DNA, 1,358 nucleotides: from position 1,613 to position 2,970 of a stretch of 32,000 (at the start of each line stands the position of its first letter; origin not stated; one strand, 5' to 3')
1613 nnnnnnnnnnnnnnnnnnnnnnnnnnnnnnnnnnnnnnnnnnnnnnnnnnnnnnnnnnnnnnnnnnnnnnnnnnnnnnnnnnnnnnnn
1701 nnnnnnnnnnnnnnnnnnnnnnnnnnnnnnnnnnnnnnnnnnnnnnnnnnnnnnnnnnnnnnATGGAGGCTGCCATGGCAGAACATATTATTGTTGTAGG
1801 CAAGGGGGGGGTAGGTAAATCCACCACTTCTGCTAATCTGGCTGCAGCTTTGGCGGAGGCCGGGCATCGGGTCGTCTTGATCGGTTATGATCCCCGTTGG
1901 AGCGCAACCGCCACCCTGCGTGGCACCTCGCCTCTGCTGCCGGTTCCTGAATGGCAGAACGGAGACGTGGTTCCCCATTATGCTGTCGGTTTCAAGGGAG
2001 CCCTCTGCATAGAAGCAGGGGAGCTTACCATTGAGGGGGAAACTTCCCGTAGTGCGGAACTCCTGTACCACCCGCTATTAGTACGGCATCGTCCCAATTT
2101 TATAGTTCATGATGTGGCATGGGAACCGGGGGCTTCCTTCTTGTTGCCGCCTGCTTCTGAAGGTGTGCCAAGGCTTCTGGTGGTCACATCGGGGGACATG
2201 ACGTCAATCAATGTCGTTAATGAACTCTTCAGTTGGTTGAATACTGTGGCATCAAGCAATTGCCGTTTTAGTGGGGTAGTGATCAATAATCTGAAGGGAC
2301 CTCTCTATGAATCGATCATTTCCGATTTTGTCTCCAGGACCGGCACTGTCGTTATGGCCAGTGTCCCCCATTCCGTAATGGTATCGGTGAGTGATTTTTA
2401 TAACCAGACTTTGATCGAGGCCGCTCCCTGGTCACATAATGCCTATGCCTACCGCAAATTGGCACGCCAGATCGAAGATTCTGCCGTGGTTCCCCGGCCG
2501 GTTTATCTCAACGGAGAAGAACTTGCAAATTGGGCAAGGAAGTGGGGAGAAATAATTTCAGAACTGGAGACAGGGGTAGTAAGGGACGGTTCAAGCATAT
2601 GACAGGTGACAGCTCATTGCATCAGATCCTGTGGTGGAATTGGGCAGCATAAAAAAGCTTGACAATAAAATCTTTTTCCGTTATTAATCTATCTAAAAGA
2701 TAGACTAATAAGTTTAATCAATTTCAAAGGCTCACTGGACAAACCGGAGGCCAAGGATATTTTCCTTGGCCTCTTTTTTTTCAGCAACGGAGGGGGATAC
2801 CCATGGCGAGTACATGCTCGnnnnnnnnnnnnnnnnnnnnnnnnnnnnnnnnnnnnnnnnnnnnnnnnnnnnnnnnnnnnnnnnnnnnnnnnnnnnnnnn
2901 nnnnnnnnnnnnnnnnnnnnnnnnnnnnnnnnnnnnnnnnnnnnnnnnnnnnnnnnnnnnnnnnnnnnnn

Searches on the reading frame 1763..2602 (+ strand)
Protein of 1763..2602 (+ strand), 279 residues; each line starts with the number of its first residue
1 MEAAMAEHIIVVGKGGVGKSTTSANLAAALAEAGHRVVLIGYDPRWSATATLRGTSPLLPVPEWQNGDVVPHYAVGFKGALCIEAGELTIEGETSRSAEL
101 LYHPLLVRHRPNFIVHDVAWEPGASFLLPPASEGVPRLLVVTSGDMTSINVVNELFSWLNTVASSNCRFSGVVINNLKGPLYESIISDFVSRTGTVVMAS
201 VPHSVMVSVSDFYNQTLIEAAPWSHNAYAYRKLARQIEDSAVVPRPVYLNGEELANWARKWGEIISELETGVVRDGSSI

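Call 6: search_protein_families(library=pfam, proteins=[window:1763-2602:+])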
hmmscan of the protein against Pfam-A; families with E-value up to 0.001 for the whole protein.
window:1763-2602:+ (279 aa): 8 families
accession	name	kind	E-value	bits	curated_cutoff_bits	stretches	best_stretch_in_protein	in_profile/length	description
PF00142.24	Fer4_NifH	-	3.8e-29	102.4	25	1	8-248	2-257/271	4Fe-4S iron sulfur cluster binding proteins, NifH/frxC family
PF01656.29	CbiA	-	7.9e-16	58.6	25.4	1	9-214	2-122/125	CobQ/CobB/MinD/ParA nucleotide binding domain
PF13614.12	AAA_31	-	2.8e-10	40.9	27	1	12-52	8-48/177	AAA domain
PF02374.21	ArsA_ATPase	-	1.5e-09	37.9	24.3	1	8-45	3-40/305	Anion-transporting ATPase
PF10609.15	ParA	-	1.2e-08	35.1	27.1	1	9-43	7-41/246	NUBPL iron-transfer P-loop NTPase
PF09140.17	MipZ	-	1.6e-05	24.8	20.7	1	8-47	1-42/262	ATPase MipZ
PF00448.28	SRP54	-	7.1e-05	23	22.7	1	8-48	3-44/196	SRP54-type protein, GTPase domain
PF03308.22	MeaB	-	7.5e-05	22.3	23.1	1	4-45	31-72/273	Methylmalonyl Co-A mutase-associated GTPase MeaB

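Call 31: search_protein_families(library=ncbifam, proteins=[window:1763-2602:+], max_evalue=0.00001)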
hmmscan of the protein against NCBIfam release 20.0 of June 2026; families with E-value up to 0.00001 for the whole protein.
window:1763-2602:+ (279 aa): 18 families
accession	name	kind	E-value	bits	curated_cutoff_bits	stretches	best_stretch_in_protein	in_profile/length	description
TIGR01287.1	nifH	equivalog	1.3e-35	123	394.35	1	8-264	2-271/275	nitrogenase iron protein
NF033200.1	F430_CfbC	exception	4.9e-30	104.8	402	1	8-256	2-257/260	Ni-sirohydrochlorin a,c-diamide reductive cyclase ATP-dependent reductase subunit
NF009701.0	PRK13230.1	subfamily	5.3e-27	94.6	350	2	126-265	145-285/291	nitrogenase reductase-like protein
NF009702.0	PRK13231.1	equivalog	1.2e-24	86.9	427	1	7-261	3-262/264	nitrogenase reductase-like protein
TIGR01281.1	DPOR_bchL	equivalog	1.4e-19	70.5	345.15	1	9-246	3-254/268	ferredoxin:protochlorophyllide reductase (ATP-dependent) iron-sulfur ATP-binding protein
TIGR02016.1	BchX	equivalog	3.3e-15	56.1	331.2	1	9-56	3-50/296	chlorophyllide a reductase iron protein subunit X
TIGR01969.1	minD_arch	subfamily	5e-13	48.8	201.75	1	10-42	5-37/251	cell division ATPase MinD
TIGR01968.1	minD_bact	equivalog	7.5e-11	41.9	212.9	1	9-43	5-39/261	septum site-determining protein MinD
NF041546.1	ParA_partition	equivalog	6.5e-10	38.9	180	1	11-50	5-44/203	ParA family partition ATPase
NF053622.1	ATPseBagAMYCTU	equivalog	2.7e-08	33.7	400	1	9-47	10-48/325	ATPase BagA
TIGR00345.1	GET3_arsA_TRC40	subfamily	8.3e-08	32.1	135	1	11-47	2-38/299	TRC40/GET3/ArsA family transport-energizing ATPase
TIGR04291.1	arsen_driv_ArsA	equivalog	8.7e-08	31.3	650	1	7-69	321-383/565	arsenical pump-driving ATPase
NF041136.1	MrpORP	equivalog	3e-07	30.1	450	1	9-43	9-43/365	iron-sulfur cluster carrier protein MrpORP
TIGR03453.1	partition_RepA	equivalog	7.9e-07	28.2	348.45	1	12-61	111-159/387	plasmid partitioning protein RepA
NF053621.1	ATPseBagBMYCTU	equivalog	1.5e-06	27.5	521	1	8-45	14-51/371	ATPase BagB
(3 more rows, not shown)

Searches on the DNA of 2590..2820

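Call 39: search_rna_families(source=window, start=2590, end=2820, threshold=evalue, max_evalue=5)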
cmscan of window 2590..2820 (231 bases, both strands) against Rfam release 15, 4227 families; matches with E-value up to 5: 17.
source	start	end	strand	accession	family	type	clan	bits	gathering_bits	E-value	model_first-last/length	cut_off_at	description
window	2711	2783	+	RF02425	SpF01_sRNA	Gene; sRNA;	-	26.4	55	0.076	1-80/80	no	Streptococcus sRNA SpF01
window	2751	2805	+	RF02401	ClpQY_promoter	Cis-reg;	-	22.6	42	0.0047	1-57/57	no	ClpQY promoter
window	2702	2779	+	RF00111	SdsR_RyeB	Gene; sRNA;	CL00105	22.6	38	0.045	1-100/100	no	SdsR_RyeB RNA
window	2748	2772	+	RF03205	mir-1898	Gene; miRNA;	-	21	78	0.12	1-61/61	no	mir-1898 microRNA precursor family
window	2693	2783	+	RF02969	DUF3800-I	Gene; sRNA;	-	19.6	44.2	0.71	1-115/115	no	DUF3800-I RNA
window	2677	2786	+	RF00121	MicC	Gene; sRNA;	-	18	90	1.9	1-123/123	no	MicC RNA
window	2632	2710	-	RF00238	ctRNA_pND324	Gene; antisense;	-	17.4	45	3.9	1-86/86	no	ctRNA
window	2747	2773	-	RF03640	mir-3747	Gene; miRNA;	-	17.2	63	0.56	22-48/67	no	mir-3747 microRNA precursor family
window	2747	2773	-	RF00776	mir-540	Gene; miRNA;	-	17.2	80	1.3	1-67/67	no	mir-540 microRNA precursor family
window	2665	2776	+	RF02394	sau-63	Gene; sRNA;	-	16.7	100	0.67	1-98/98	no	Staphylococcus sRNA sau-63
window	2663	2782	-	RF00101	SraC_RyeA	Gene; sRNA;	CL00105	15.9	37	1.5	1-145/145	no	SraC/RyeA RNA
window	2723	2786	+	RF00519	suhB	Gene; sRNA;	CL00108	15.2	41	0.74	1-77/77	no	Makes More Granules Regulator RNA (mmgR)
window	2710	2780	+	RF00378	Qrr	Gene; sRNA;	-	14.9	50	2.4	1-108/108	no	Qrr RNA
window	2747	2775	+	RF03790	MIR8008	Gene; miRNA;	-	13.8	66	4.5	1-55/55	no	MIR8008 microRNA precursor family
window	2742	2779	+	RF01911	MIR2118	Gene; miRNA;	-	13.1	85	3.8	1-170/170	no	MIR2118 microRNA precursor family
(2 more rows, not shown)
